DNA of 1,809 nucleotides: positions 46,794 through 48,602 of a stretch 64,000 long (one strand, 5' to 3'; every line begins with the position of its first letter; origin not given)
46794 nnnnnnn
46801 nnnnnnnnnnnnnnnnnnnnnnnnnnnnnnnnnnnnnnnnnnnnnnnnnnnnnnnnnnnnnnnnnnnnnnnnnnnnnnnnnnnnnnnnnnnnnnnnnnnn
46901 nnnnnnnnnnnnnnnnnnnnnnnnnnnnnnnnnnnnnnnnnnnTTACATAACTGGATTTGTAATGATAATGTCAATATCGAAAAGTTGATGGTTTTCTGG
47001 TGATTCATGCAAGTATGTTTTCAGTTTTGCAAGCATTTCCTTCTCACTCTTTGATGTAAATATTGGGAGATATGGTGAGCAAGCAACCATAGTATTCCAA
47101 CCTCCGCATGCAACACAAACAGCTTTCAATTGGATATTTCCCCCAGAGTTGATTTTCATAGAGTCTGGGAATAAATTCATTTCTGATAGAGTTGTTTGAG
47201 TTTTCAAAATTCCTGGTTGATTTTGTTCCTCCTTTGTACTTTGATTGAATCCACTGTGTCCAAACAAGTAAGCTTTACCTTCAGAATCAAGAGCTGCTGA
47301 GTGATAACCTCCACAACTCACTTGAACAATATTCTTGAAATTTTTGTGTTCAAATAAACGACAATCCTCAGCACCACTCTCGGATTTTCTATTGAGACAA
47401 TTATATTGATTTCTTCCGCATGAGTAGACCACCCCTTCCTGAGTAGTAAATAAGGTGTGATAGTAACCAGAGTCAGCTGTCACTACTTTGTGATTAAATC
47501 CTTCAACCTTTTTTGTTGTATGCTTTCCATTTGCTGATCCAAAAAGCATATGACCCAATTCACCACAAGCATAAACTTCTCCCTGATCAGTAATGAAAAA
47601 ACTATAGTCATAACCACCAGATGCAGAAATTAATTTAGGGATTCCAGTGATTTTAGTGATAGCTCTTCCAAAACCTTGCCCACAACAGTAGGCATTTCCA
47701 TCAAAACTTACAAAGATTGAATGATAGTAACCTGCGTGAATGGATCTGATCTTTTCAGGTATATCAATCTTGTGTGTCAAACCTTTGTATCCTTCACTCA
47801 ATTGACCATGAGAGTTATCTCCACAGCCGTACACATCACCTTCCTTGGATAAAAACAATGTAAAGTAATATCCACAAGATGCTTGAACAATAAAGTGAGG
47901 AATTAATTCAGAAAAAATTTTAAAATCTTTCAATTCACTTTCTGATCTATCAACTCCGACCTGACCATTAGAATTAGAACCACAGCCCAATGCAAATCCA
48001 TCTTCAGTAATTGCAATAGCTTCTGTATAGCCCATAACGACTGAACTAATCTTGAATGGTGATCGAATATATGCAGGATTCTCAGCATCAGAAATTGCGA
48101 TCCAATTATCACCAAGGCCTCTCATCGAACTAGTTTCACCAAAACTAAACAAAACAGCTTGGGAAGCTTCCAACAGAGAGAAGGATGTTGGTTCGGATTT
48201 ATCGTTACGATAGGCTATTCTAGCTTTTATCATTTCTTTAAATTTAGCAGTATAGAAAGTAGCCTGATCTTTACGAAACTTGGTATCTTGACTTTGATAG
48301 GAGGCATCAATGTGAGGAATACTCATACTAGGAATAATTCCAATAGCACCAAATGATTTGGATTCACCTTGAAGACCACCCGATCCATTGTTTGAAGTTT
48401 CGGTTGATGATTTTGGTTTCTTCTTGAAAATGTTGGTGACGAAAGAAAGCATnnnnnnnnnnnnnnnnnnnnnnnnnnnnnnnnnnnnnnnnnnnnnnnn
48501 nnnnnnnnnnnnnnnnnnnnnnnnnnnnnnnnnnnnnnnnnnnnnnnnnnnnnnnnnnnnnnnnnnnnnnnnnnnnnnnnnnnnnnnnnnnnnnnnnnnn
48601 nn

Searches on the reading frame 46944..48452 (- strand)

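Call 52: search_protein_families(library=pfam, proteins=[window:46944-48452:-])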
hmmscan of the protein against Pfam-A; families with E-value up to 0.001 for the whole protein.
window:46944-48452:- (502 aa): 3 families
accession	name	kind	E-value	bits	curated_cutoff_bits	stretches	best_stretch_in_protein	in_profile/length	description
PF25390.1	WD40_RLD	-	2.2e-50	172.4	150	1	101-452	2-359/363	RCC1-like domain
PF13540.12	RCC1_2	-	2.3e-39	132.6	22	4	188-217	1-30/30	Regulator of chromosome condensation (RCC1) repeat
PF00415.24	RCC1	-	8.1e-27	94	21.7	3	339-388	1-50/50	Regulator of chromosome condensation (RCC1) repeat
